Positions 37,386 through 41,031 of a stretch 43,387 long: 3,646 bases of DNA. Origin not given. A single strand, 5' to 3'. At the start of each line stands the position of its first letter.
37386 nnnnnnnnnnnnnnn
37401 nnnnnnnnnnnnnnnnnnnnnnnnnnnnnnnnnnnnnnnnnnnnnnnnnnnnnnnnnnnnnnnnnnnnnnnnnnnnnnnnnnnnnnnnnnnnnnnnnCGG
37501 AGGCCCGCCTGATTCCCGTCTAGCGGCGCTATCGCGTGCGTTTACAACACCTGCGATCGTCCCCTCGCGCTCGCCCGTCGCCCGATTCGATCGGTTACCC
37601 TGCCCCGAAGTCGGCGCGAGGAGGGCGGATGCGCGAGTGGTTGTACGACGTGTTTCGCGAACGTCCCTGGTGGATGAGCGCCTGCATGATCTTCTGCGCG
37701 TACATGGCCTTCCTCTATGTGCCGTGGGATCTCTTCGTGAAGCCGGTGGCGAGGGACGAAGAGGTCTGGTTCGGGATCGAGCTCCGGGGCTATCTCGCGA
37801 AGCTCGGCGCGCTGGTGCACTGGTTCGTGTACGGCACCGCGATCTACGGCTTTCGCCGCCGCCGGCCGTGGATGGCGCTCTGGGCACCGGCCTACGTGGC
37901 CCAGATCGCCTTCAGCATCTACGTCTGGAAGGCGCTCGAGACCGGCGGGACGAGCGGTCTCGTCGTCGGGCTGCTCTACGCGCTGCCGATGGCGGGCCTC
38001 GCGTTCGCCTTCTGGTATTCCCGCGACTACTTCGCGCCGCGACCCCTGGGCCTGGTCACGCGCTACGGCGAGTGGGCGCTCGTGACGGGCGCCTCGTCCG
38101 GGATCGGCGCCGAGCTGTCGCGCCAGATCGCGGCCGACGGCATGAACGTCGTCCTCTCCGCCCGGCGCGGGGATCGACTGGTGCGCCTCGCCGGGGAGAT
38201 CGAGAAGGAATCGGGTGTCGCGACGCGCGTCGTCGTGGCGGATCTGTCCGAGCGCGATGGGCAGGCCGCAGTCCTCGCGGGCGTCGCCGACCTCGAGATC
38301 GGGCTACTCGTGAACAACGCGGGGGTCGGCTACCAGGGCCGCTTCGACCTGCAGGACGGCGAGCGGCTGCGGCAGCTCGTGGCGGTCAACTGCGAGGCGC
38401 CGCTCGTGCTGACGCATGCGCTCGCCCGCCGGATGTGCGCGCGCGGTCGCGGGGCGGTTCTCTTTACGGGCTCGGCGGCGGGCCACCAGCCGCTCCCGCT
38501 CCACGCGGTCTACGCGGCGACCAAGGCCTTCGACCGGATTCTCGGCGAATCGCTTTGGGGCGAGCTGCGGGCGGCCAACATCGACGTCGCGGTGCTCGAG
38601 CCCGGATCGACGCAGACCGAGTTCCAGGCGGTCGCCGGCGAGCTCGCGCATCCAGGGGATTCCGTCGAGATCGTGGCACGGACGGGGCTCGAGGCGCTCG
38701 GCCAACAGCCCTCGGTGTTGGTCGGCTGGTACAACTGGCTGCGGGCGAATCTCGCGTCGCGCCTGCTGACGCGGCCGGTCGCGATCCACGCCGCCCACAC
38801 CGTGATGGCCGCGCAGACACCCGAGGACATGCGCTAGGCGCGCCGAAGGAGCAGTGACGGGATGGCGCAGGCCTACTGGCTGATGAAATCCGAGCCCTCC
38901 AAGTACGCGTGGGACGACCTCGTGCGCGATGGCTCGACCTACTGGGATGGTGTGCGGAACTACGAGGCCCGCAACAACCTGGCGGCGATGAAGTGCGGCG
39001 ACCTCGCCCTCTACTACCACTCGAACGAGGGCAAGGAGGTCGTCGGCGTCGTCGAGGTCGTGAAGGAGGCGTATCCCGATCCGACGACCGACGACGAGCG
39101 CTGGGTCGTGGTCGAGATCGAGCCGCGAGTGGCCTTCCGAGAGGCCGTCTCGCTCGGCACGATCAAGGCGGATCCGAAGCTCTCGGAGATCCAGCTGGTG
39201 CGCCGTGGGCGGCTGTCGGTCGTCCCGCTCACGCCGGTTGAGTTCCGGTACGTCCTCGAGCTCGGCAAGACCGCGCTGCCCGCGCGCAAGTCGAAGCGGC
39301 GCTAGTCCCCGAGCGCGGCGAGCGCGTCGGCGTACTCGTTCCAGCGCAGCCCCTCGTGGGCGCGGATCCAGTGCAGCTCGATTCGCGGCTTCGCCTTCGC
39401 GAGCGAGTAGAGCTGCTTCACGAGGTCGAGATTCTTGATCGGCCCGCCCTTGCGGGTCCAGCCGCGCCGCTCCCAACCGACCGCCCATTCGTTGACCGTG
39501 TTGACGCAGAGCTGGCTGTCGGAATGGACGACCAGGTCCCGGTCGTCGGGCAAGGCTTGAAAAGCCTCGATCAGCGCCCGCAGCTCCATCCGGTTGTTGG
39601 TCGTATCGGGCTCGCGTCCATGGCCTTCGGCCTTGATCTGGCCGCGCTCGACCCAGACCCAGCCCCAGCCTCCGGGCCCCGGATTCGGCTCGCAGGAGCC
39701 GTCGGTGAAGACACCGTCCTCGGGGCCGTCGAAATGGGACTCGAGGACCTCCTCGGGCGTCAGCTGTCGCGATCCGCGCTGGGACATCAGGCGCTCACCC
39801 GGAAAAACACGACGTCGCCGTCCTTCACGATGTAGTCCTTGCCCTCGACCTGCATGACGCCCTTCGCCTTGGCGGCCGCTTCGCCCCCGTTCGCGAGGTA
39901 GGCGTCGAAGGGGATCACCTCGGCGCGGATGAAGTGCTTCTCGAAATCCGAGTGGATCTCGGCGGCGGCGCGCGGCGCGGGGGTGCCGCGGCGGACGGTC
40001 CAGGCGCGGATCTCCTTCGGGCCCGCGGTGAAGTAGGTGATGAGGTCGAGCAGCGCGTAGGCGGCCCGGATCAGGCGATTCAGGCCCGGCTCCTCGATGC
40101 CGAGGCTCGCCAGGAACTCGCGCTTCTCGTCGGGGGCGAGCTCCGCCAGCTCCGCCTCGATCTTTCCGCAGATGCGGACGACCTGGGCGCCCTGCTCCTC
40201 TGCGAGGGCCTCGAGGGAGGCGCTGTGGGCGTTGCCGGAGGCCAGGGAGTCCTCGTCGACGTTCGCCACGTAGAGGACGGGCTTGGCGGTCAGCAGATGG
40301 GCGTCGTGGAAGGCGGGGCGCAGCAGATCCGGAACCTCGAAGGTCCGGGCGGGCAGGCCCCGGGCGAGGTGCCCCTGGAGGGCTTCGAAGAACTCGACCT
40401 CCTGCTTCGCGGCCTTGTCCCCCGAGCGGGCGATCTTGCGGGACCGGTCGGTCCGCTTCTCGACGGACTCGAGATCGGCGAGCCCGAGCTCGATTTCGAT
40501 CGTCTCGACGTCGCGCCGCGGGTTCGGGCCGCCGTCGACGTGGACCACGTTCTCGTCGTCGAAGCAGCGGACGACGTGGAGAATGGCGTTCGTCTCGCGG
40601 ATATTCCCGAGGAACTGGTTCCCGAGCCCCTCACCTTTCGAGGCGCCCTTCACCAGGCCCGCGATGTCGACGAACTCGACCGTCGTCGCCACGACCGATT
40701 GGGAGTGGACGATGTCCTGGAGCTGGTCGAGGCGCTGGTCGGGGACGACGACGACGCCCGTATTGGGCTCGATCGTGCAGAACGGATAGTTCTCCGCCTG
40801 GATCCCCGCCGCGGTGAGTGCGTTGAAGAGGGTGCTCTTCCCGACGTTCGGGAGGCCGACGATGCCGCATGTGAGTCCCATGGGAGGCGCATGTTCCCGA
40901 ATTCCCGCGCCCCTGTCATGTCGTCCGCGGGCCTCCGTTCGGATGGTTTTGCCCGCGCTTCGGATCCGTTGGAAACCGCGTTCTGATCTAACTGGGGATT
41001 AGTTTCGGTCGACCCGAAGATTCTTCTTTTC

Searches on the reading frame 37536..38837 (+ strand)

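Call 17: search_protein_families(library=pfam, proteins=[window:37536-38837:+], max_evalue=0.0001)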
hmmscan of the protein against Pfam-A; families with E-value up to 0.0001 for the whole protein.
window:37536-38837:+ (433 aa): 3 families
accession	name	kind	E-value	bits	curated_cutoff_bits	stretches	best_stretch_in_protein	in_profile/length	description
PF00106.31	adh_short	-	1.4e-37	129.6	26.6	1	180-365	2-188/195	short chain dehydrogenase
PF13561.12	adh_short_C2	-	1.6e-17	64.3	27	1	185-365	1-182/236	Enoyl-(Acyl carrier protein) reductase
PF08659.16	KR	-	2.8e-09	37.6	22.6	1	181-332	3-155/180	KR domain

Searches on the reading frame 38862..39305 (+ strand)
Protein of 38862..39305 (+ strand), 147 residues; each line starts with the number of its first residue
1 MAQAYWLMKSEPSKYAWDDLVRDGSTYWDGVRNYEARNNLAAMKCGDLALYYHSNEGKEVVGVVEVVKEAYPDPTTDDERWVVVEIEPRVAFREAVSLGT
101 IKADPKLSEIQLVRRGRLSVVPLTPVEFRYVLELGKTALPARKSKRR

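Call 17: search_protein_families(library=pfam, proteins=[window:38862-39305:+], max_evalue=0.0001)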
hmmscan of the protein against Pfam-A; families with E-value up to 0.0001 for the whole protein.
window:38862-39305:+ (147 aa): 1 family
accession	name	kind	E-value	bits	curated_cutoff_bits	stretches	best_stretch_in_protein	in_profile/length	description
PF01878.24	EVE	-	4e-46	157.1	23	1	4-134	1-145/145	EVE domain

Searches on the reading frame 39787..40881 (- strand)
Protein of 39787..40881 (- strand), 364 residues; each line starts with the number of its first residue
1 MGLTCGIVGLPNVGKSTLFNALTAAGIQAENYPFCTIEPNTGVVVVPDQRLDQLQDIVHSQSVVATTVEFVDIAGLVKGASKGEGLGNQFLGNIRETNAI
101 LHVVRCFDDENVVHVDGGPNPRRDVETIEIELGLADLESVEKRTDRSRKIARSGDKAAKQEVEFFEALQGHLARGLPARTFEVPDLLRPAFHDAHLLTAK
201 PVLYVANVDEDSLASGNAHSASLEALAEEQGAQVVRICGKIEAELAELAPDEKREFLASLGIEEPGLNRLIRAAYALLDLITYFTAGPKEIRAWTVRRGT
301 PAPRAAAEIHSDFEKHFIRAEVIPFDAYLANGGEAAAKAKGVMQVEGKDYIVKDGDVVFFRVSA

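Call 17: search_protein_families(library=pfam, proteins=[window:39787-40881:-], max_evalue=0.0001)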
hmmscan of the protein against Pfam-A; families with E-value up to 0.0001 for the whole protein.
window:39787-40881:- (364 aa): 3 families
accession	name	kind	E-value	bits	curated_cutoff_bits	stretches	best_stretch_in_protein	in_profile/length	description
PF06071.19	YchF-GTPase_C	-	8.2e-35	119.2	27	1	280-362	1-83/84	Protein of unknown function (DUF933)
PF01926.29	MMR_HSR1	-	3e-21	76.1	21.9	1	5-107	2-85/113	50S ribosome-binding GTPase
PF02421.24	FeoB_N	-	9e-09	35.5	27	1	5-51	3-49/156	Ferrous iron transport protein B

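Call 80: find_encoding_contigs(protein=window:39787-40881:-, flank=10000, max_places=3)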
Protein window:39787-40881:- (364 aa): 1 contig read that carries it; 1 place shown.
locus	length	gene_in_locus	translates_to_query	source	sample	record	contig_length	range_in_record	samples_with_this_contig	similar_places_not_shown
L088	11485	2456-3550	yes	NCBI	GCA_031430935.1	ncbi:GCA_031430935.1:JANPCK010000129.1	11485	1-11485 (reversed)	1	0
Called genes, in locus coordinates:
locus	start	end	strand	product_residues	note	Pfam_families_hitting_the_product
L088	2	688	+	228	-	?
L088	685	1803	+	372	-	PF13462:Thioredoxin_4, PF01323:DSBA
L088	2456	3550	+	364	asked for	PF01926:MMR_HSR1, PF02421:FeoB_N, PF06071:YchF-GTPase_C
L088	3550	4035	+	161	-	PF00075:RNase_H, PF13456:RVT_3 (faint)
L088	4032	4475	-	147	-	PF01878:EVE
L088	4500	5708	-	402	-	PF00106:adh_short, PF08659:KR, PF13561:adh_short_C2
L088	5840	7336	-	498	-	PF00512:HisKA (weak), PF02518:HATPase_c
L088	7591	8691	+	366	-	PF01264:Chorismate_synt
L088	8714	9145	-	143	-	PF13301:DUF4079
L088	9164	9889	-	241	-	PF00994:MoCF_biosynth, PF24102:FLAD1_M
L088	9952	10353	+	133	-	PF00111:Fer2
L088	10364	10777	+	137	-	PF01903:CbiX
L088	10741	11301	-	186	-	PF00293:NUDIX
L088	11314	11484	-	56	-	?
